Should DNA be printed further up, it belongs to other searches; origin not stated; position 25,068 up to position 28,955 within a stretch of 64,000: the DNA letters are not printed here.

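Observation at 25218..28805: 1195-aa fusion: three cytoplasmic zinc ribbons, a GT-C glycosyltransferase and two PA14 domains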

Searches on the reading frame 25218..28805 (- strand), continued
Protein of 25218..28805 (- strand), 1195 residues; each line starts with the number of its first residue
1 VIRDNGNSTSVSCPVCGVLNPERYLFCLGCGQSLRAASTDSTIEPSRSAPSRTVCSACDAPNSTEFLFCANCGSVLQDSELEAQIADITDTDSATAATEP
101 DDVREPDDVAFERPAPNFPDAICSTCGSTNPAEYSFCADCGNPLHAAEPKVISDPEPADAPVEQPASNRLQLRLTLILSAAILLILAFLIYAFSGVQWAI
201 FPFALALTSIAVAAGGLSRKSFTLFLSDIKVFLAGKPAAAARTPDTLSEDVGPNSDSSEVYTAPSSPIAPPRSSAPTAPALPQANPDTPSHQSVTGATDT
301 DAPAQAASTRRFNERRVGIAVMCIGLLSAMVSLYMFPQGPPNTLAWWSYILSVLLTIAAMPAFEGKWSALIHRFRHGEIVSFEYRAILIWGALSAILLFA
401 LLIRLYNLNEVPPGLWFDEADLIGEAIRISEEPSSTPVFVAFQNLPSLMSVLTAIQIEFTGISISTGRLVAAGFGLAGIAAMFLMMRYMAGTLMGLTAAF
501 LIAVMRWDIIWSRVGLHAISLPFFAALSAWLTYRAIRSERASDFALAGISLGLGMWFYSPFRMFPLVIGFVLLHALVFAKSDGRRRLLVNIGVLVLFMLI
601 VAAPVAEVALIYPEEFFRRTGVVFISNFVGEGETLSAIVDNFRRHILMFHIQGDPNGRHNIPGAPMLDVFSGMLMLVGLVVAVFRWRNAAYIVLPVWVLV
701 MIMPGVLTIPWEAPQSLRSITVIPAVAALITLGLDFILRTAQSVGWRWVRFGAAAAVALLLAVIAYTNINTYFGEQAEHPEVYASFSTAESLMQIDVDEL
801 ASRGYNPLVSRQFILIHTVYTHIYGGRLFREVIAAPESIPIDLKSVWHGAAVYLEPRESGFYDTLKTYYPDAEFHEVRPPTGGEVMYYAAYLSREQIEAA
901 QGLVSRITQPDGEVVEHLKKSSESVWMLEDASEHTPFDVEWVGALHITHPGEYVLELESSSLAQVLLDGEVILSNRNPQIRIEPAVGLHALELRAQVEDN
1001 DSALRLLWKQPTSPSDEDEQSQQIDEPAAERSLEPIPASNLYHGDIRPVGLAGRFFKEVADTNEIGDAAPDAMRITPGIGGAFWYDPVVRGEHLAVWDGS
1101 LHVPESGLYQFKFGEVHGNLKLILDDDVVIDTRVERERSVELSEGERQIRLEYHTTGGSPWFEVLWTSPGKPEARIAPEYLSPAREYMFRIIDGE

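Call 18: find_encoding_contigs(protein=P0025, flank=8000, max_places=2)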
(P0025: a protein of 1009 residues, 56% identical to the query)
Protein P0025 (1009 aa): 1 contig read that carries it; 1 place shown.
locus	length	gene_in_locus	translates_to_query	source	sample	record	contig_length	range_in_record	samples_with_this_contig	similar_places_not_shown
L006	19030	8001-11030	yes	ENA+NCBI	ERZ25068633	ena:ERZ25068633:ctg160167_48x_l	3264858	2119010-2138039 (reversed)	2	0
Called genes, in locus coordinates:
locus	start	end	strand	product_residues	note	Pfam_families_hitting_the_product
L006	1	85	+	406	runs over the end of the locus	PF22691:Thiolase_C_1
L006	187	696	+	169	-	PF01796:OB_ChsH2_C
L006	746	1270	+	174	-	PF00881:Nitroreductase, PF14512:TM1586_NiRdase (weak), PF00881:Nitroreductase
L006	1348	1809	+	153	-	-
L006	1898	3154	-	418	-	PF00296:Bac_luciferase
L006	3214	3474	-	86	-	-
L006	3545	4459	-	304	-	PF03372:Exo_endo_phos (weak)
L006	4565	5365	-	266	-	PF00561:Abhydrolase_1, PF12697:Abhydrolase_6, PF12146:Hydrolase_4 (weak), PF00561:Abhydrolase_1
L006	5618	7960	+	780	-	PF02515:CoA_transf_3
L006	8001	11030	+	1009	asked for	PF13231:PMT_2, PF07691:PA14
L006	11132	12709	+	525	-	PF07969:Amidohydro_3, PF01979:Amidohydro_1 (weak)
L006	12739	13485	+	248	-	PF01925:TauE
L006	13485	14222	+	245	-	PF01925:TauE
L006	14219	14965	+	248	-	PF01925:TauE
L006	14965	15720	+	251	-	PF01925:TauE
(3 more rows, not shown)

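Call 19: find_encoding_contigs(protein=P0050, flank=8000, max_places=2)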
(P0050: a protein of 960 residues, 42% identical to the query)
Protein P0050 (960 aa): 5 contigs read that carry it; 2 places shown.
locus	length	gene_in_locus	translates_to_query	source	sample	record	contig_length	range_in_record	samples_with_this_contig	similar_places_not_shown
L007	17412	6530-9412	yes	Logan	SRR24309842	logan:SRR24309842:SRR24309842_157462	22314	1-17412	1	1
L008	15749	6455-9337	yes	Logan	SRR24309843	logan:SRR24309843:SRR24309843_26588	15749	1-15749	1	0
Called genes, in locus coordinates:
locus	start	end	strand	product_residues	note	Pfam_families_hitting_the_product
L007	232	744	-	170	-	PF00156:Pribosyltran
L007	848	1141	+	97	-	PF04456:DUF503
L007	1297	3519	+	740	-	PF00270:DEAD, PF04851:ResIII, PF00271:Helicase_C, PF22982:WHD_HRQ1, PF09369:MZB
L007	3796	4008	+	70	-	PF10262:Rdx (weak)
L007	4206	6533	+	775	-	PF02515:CoA_transf_3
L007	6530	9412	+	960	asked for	PF13231:PMT_2, PF07691:PA14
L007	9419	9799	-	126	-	PF00190:Cupin_1, PF02311:AraC_binding, PF07883:Cupin_2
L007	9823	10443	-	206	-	PF01782:RimM, PF05239:PRC, PF24986:PRC_RimM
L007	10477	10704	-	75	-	PF13083:KH_KhpA-B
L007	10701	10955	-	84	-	PF00886:Ribosomal_S16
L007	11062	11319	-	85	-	PF01649:Ribosomal_S20p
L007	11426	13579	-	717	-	PF01966:HD, PF13328:HD_4, PF04607:RelA_SpoT, PF02824:TGS, PF19296:RelA_AH, PF28438:RelA_RIS, PF13291:ACT_4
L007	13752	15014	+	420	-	PF13393:tRNA-synt_His, PF00587:tRNA-synt_2b, PF13393:tRNA-synt_His, PF03129:HGTP_anticodon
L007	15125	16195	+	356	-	PF03462:PCRF, PF00472:RF-1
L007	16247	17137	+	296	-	PF17827:PrmC_N, PF06325:PrmA (weak), PF05175:MTS, PF13847:Methyltransf_31 (weak), PF08242:Methyltransf_12 (faint), PF13649:Methyltransf_25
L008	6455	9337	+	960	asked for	PF13231:PMT_2, PF07691:PA14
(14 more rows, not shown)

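Call 20: find_related_loci(query=A1, collection=genome_contigs, flank=6000)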
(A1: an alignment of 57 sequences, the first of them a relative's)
Query A1 (1195 aa) in genome_contigs; peptide patterns used: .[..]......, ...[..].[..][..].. (x = any residue, [..] = any of these).
444 stretches matched a pattern; 368 encode a relative of the query (tblastn E <= 1e-3); the best 80 are kept; 80 distinct loci.
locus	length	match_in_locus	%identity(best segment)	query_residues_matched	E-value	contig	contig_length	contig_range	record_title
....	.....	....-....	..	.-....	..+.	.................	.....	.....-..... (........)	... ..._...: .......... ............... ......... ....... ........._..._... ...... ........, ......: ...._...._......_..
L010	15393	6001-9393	52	2-1193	0e+0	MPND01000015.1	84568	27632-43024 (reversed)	MAG: SAR202 cluster bacterium bin90 NODE_480_length_84568_cov_7.92662_ID_959, whole genome shotgun sequence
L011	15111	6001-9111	57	148-1195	0e+0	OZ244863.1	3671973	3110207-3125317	MAG: Dehalococcoidia bacterium isolate 3ac3ff71-9198-4354-86db-d96921461c44 genome assembly, chromosome: 1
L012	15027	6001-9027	55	169-1194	0e+0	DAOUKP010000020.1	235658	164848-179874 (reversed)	MAG TPA_asm: Dehalococcoidia bacterium isolate S7_351 k113_3232050, whole genome shotgun sequence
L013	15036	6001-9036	55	166-1194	0e+0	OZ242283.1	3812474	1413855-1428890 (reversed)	MAG: Dehalococcoidia bacterium isolate d63046ed-7a55-4dc1-8bb2-d3050b7f4681 genome assembly, chromosome: 1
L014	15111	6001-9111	57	148-1195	0e+0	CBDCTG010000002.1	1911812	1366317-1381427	MAG: Dehalococcoidia bacterium isolate 4ff42160-3ad2-402c-a149-9455d4d66828 genome assembly, contig: contig_2, whole gen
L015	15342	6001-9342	52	2-1193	0e+0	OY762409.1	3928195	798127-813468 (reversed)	MAG: Dehalococcoidia bacterium isolate 38c4f93b-5868-4cd3-8e0a-f10fb6dda0e3 genome assembly, chromosome: 1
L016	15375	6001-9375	52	5-1193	0e+0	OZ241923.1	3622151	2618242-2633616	MAG: Dehalococcoidia bacterium isolate 97b7e7e8-eacd-433b-a875-92d102a9312a genome assembly, chromosome: 1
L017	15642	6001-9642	57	2-1195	0e+0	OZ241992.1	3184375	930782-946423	MAG: Dehalococcoidia bacterium isolate ad06a298-89b6-49a3-928e-ce4bba0dcfa3 genome assembly, chromosome: 1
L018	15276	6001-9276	49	120-1195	0e+0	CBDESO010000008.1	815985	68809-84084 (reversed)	MAG: Dehalococcoidia bacterium isolate 8bfb036c-3c01-4255-9848-4c90bd31c741 genome assembly, contig: contig_8, whole gen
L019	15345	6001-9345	49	5-1195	0e+0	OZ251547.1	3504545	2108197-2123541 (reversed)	MAG: Dehalococcoidia bacterium isolate 7c1018f6-8209-44eb-a256-ba93cc78eb51 genome assembly, chromosome: 1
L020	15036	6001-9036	57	166-1193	0e+0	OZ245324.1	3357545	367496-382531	MAG: Dehalococcoidia bacterium isolate 73e1cf89-bb5f-4822-b8fa-6749181b8977 genome assembly, chromosome: 1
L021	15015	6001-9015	46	157-1195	0e+0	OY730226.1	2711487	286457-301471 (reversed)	MAG: Dehalococcoidia bacterium isolate c007961a-0c0c-4106-a690-a869d044ef0b genome assembly, chromosome: 1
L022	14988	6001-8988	47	158-1193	0e+0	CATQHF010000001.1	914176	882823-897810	MAG: uncultured Dehalococcoidia bacterium isolate d4f5feb4-fdfc-4e97-8847-3d8bbc0da2e6 genome assembly, contig: contig_1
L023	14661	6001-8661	48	280-1192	0e+0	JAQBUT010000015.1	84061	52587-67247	MAG: Chloroflexota bacterium isolate casp150-mb.159 NODE_652_length_84061_cov_0.462519, whole genome shotgun sequence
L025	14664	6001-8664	49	271-1195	0e+0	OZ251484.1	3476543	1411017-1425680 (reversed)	MAG: Dehalococcoidia bacterium isolate ef173376-b59c-4e26-81a4-37713676cc5d genome assembly, chromosome: 1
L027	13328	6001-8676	46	285-1195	0e+0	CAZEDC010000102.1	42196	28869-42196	MAG TPA_asm: uncultured Dehalococcoidia bacterium isolate SRP260945_co2_388 genome assembly, contig: k141_2110409, whole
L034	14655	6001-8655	41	289-1192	0e+0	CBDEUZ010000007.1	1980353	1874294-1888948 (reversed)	MAG: Dehalococcoidia bacterium isolate 12bb4de0-5d66-41c1-88e6-9363c8e7e517 genome assembly, contig: contig_7, whole gen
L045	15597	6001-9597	48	2-1195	0e+0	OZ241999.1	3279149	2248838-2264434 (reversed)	MAG: Dehalococcoidia bacterium isolate a94145c4-23f5-4c8d-977e-23e11a5cf2dd genome assembly, chromosome: 1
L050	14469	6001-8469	41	342-1192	2e-172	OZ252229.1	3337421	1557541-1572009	MAG: Dehalococcoidia bacterium isolate e423ea1d-c589-4ead-98b4-a8e4e9e55514 genome assembly, chromosome: 1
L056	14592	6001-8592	31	306-1183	1e-108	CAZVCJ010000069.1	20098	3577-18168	MAG TPA_asm: uncultured Anaerolineae bacterium isolate SRP178699_co1_610 genome assembly, contig: NODE_3228_length_20098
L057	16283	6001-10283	32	392-1191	5e-104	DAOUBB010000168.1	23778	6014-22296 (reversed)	MAG TPA_asm: Anaerolineae bacterium isolate H68_701 k101_706334, whole genome shotgun sequence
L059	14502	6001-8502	31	331-1186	2e-101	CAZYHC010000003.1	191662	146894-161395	MAG TPA_asm: uncultured Anaerolineales bacterium isolate binchicken_co294_99 genome assembly, contig: NODE_111_length_19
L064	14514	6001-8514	31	306-1170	1e-95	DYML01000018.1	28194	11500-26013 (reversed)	MAG TPA_asm: Anaerolinea thermophila isolate SulCav_FS06-10_51_17 SulCav_FS06_10_682_length_28194_cov_10_213725, whole g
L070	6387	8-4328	31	301-1192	2e-93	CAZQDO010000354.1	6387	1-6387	MAG TPA_asm: uncultured Anaerolineae bacterium isolate binchicken_co338_52 genome assembly, contig: NODE_3570_length_638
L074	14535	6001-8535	30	341-1179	1e-90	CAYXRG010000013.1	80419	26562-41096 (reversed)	MAG TPA_asm: uncultured Caldilineaceae bacterium isolate SRP241326_co3_338 genome assembly, contig: NODE_540_length_8041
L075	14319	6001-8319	31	391-1183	1e-90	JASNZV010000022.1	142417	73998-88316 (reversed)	MAG: Caldilineaceae bacterium isolate CHLO-10 HKU-EGSB-CHLO-10_22, whole genome shotgun sequence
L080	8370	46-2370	31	392-1178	2e-88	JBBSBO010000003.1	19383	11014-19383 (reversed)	MAG: Caldilineales bacterium isolate La6_metabat2.149 La6_metabat2.149_K_2128604_L_19383_cov_20.8453, whole genome shotg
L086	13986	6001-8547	31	316-1171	5e-87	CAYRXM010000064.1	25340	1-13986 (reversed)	MAG TPA_asm: uncultured Anaerolineae bacterium isolate binchicken_co43_70 genome assembly, contig: NODE_3230_length_2534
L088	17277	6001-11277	30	396-1183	1e-86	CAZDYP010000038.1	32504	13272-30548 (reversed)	MAG TPA_asm: uncultured Anaerolineae bacterium isolate binchicken_co107_438 genome assembly, contig: NODE_3428_length_32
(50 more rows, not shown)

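Call 25: search_solved_structures(query=A1, max_evalue=1, show_alignments=2)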
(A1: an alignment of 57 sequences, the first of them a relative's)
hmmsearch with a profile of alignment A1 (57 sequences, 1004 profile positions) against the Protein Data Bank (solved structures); distinct sequences matched with E-value up to 1: 21.
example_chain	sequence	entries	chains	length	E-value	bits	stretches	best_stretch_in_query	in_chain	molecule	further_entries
6qe7_A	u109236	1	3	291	3.9e-22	81.1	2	858-995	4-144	Anti-sigma-I factor RsgI3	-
6qdi_A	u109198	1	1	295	6.7e-21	77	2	858-994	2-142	PA14 domain-containing protein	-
7mjr_A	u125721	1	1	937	4.8e-10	41.1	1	856-993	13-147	Vip4Da1 protein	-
6zxj_A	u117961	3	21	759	7e-10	40.6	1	850-991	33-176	Protective antigen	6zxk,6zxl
3tew_A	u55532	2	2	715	1.3e-09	39.6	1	854-991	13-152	Protective antigen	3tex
3tey_A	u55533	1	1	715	1.4e-09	39.6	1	854-991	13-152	Protective antigen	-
4ee2_A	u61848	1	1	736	1.5e-09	39.5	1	854-991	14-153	Protective antigen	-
4nam_A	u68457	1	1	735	1.5e-09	39.5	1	854-991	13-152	Protective antigen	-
1t6b_X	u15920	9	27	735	1.5e-09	39.5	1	854-991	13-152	Protective Antigen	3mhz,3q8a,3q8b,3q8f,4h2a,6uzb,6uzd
3q8c_A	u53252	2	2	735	1.5e-09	39.4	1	854-991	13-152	Protective antigen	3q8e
3tez_A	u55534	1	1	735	1.5e-09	39.4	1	854-991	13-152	Protective antigen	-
1acc_A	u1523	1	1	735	1.5e-09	39.4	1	854-991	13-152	ANTHRAX PROTECTIVE ANTIGEN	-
6vra_A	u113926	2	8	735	1.6e-09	39.4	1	855-991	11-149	Protective antigen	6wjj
6vra_B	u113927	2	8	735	1.6e-09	39.4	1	855-991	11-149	Protective antigen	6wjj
5fr3_A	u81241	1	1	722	3.5e-09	38.2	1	859-991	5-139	PROTECTIVE ANTIGEN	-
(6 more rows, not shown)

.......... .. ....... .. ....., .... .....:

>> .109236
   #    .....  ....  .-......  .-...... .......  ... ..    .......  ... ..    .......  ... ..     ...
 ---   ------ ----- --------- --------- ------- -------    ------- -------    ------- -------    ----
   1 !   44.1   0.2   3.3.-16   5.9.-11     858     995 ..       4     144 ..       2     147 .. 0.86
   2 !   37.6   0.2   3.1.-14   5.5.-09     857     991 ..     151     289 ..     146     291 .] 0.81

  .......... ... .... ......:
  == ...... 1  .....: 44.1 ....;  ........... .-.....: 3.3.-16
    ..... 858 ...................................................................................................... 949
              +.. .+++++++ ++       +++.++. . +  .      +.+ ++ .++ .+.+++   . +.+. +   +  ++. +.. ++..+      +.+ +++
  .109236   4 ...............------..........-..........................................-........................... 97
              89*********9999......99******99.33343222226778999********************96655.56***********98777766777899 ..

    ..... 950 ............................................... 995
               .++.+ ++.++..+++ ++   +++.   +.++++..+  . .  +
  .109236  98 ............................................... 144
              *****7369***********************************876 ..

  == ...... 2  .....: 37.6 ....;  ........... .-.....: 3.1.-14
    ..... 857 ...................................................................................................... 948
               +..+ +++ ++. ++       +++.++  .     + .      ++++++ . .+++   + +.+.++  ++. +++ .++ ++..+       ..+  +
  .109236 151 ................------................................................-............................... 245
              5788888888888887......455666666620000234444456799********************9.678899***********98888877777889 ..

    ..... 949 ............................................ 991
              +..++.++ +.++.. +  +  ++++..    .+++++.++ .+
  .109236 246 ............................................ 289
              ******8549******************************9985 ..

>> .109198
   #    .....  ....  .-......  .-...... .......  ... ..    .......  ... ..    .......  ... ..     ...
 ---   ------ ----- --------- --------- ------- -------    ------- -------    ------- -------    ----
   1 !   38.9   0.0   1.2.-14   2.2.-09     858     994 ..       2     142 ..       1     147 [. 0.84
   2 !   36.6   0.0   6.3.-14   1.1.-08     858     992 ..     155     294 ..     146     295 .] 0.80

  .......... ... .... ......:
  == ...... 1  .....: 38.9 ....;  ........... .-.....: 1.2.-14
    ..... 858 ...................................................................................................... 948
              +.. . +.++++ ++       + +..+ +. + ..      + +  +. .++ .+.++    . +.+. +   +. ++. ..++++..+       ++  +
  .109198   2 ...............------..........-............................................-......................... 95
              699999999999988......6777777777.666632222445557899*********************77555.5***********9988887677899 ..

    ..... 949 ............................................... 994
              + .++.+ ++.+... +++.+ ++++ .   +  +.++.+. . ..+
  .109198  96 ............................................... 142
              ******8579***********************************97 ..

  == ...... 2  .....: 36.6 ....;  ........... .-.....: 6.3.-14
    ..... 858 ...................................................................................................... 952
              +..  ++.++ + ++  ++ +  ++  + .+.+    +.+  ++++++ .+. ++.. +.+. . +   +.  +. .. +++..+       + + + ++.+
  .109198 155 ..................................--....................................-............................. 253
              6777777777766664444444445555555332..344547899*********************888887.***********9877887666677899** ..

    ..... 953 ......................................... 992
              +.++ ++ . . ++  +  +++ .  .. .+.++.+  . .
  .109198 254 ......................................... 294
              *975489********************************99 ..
